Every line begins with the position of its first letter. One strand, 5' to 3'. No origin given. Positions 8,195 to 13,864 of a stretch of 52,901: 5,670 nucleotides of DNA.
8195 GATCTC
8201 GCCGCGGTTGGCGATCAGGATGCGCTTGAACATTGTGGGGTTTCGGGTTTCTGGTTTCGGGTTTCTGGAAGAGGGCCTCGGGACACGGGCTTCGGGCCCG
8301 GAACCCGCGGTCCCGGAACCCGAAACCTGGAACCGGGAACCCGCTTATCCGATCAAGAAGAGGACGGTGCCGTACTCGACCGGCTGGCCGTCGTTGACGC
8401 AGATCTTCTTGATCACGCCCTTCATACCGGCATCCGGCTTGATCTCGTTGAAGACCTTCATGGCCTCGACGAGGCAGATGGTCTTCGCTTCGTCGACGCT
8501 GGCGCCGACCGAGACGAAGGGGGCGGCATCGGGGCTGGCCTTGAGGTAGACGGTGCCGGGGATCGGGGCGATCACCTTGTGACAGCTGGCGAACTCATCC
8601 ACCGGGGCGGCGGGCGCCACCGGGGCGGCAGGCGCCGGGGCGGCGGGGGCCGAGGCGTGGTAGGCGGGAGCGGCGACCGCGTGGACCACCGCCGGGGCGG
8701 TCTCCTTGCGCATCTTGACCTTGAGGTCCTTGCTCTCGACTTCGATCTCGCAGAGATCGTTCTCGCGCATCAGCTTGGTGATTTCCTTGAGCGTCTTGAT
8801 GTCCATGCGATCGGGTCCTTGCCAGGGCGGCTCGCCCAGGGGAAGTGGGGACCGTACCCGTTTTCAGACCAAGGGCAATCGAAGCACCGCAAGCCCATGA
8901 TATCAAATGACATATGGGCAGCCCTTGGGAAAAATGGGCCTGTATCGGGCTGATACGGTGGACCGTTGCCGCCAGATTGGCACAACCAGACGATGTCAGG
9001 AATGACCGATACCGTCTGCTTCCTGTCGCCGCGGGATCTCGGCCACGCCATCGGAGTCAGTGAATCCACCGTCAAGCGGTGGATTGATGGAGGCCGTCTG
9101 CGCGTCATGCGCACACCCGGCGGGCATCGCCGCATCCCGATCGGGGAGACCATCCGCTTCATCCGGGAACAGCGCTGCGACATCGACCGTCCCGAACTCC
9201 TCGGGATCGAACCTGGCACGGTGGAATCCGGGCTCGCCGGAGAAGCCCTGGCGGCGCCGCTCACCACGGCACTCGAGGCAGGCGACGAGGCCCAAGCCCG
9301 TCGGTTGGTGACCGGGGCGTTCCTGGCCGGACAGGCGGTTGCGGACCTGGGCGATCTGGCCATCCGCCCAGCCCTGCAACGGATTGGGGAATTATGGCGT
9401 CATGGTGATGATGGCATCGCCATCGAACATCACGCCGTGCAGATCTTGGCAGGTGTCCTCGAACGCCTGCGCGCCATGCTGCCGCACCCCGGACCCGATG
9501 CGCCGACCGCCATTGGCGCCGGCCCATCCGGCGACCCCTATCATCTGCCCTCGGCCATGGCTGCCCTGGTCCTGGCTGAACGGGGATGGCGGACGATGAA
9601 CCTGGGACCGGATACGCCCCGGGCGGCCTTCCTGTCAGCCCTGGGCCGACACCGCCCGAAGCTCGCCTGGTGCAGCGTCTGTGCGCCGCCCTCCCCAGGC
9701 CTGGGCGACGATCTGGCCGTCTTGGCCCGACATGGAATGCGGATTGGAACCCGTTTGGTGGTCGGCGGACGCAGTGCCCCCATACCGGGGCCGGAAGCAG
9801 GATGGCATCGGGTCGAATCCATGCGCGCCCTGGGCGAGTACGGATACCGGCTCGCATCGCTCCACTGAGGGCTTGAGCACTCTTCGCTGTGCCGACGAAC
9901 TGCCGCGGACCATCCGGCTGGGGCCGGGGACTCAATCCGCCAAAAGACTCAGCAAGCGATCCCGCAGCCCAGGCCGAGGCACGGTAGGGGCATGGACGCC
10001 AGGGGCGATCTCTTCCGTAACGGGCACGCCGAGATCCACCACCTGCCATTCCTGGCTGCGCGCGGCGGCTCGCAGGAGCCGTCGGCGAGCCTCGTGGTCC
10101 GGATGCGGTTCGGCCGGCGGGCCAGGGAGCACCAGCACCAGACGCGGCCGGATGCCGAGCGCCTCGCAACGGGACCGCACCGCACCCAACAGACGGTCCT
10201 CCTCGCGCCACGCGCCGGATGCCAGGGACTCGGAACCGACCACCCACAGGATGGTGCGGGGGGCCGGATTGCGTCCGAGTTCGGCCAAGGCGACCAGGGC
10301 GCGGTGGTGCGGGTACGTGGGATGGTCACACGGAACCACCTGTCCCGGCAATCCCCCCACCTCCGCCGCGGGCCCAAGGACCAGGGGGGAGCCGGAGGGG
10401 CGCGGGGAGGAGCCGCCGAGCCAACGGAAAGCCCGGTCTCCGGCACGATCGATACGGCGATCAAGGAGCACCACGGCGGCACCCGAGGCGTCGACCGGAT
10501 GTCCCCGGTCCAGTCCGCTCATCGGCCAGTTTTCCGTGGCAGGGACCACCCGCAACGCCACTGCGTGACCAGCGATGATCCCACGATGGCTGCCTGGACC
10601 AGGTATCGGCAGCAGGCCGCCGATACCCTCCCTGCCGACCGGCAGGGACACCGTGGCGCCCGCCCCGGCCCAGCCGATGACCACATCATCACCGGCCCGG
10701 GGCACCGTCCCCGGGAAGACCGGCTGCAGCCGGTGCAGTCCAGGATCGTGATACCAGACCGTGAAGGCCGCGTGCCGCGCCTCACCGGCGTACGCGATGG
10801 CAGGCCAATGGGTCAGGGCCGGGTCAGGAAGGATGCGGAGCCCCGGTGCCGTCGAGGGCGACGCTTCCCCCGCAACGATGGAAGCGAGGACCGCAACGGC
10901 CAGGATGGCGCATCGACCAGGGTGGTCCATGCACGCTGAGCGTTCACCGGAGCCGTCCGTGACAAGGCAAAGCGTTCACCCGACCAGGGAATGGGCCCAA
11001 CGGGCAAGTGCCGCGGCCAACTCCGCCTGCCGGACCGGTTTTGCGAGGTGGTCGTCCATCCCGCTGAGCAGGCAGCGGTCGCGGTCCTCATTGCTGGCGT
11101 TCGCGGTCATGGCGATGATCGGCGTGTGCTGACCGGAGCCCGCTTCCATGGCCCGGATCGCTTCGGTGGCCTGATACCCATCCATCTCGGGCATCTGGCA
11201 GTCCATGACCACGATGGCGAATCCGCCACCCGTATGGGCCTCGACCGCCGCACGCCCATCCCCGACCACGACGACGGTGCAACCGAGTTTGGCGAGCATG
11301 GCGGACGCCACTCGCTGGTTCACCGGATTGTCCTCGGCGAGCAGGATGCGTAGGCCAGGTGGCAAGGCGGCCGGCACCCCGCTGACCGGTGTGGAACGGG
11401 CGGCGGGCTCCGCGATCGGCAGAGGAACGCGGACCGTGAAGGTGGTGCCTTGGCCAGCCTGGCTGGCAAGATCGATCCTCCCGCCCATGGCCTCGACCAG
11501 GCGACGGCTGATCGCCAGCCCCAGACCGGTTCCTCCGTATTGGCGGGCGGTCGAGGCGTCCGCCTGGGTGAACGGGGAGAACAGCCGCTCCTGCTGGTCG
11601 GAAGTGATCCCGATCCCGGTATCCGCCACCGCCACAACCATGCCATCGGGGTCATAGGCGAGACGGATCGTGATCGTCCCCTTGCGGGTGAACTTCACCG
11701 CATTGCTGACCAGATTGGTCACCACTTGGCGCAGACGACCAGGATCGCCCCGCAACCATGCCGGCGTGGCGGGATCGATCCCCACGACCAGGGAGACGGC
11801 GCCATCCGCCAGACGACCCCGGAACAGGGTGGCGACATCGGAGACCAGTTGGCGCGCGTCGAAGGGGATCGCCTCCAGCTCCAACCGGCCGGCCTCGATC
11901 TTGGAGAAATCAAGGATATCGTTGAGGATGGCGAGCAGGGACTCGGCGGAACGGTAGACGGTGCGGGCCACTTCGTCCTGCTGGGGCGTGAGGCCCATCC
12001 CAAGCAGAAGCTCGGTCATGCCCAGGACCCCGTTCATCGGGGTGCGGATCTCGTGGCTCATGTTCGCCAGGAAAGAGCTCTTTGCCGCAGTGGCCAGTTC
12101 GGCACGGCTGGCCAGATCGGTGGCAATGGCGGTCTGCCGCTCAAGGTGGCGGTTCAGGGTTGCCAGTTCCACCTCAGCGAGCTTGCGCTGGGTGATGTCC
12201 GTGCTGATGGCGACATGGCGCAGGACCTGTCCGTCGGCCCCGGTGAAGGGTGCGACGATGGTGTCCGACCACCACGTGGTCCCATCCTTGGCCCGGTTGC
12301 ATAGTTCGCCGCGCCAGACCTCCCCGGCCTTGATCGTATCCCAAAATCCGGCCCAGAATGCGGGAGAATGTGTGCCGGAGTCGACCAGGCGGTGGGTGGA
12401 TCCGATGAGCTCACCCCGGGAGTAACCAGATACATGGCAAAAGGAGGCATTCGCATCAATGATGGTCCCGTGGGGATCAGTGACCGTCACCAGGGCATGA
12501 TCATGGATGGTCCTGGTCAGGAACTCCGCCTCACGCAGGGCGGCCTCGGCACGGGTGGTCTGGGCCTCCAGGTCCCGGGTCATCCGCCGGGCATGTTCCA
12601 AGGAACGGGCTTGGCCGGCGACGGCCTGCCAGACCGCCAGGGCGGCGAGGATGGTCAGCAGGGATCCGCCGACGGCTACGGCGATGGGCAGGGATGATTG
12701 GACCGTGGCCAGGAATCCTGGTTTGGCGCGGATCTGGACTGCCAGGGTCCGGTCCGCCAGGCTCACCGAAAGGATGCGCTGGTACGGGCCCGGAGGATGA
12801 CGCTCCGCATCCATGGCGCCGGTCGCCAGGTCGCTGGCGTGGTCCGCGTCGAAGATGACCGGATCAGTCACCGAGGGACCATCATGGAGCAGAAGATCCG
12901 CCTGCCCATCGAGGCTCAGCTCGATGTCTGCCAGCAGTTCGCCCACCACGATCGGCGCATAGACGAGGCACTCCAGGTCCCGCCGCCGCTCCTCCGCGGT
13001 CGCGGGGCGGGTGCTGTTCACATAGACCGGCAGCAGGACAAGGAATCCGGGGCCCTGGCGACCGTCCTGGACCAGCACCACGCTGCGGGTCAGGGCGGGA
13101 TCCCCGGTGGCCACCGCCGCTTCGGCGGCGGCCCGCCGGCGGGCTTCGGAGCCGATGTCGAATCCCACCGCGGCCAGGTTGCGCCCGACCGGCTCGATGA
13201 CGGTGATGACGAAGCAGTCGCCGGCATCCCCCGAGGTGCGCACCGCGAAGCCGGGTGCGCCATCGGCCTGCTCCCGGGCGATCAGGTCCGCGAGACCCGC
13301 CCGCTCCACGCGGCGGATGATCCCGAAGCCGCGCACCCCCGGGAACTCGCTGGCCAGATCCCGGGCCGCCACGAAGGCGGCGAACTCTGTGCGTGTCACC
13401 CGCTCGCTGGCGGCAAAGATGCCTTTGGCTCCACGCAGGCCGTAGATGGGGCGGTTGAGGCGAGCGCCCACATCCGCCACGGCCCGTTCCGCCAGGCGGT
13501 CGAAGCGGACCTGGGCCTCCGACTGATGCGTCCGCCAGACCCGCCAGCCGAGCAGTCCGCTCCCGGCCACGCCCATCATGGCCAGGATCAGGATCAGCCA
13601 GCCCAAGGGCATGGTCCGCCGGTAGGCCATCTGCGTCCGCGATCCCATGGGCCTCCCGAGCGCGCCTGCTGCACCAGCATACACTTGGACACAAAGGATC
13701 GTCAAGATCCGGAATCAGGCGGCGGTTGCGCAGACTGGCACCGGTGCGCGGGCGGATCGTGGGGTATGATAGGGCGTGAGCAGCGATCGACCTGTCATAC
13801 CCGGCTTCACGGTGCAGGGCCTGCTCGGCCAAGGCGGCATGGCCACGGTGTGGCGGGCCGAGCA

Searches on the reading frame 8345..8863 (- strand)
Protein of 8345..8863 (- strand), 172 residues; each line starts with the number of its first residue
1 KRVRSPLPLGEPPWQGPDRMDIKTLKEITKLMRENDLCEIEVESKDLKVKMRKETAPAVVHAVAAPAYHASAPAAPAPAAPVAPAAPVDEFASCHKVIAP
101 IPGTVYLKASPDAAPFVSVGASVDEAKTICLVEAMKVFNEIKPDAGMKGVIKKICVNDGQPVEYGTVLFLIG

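Call 6: search_protein_families(library=pfam, proteins=[window:8345-8863:-], max_evalue=0.001)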
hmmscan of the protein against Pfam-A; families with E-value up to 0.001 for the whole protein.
window:8345-8863:- (172 aa): 1 family
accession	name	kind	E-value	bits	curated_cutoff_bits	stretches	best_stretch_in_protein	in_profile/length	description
PF00364.28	Biotin_lipoyl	-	1.7e-15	57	22.1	1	96-171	2-73/73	Biotin-requiring enzyme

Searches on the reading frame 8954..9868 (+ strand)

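Call 6: search_protein_families(library=pfam, proteins=[window:8954-9868:+], max_evalue=0.001)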
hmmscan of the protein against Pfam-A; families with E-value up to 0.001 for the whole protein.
window:8954-9868:+ (304 aa): 3 families
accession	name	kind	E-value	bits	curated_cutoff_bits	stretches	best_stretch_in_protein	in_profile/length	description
PF02607.22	B12-binding_2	-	3.3e-07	30.8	23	1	101-172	3-73/74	B12 binding domain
PF12728.13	HTH_17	-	2.9e-06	27.9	27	1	24-73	2-50/51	Helix-turn-helix domain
PF00376.29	MerR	-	0.00027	21.1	28.2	1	29-60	5-37/38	MerR family regulatory protein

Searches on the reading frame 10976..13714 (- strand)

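Call 6: search_protein_families(library=pfam, proteins=[window:10976-13714:-], max_evalue=0.001)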
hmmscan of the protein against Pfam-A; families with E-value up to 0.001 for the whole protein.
window:10976-13714:- (912 aa): 9 families
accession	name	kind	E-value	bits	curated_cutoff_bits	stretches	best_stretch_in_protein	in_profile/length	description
PF03924.19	CHASE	-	9e-47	159.7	25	1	105-286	2-186/189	CHASE domain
PF02518.31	HATPase_c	-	1.1e-33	116.4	26.4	1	656-766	1-110/111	Histidine kinase-, DNA gyrase B-, and HSP90-like ATPase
PF00072.30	Response_reg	-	4e-24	85.4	30.2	1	790-903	1-110/111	Response regulator receiver domain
PF00512.31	HisKA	-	6.4e-21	74.6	26.9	1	544-609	1-66/66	His Kinase A (phospho-acceptor) domain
PF13426.13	PAS_9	-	7.2e-13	49.1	27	1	409-509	4-103/103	PAS domain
PF08448.16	PAS_4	-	6.1e-10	39.7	23.1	1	407-511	6-109/110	PAS fold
PF08447.18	PAS_3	-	5.9e-09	36.5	25.6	1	418-502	1-87/89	PAS fold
PF13581.12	HATPase_c_2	-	1.5e-06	28.7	27.4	1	663-760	34-124/127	Histidine kinase-like ATPase domain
PF00989.32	PAS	-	4.2e-06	27.2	22.6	1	408-499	13-105/113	PAS fold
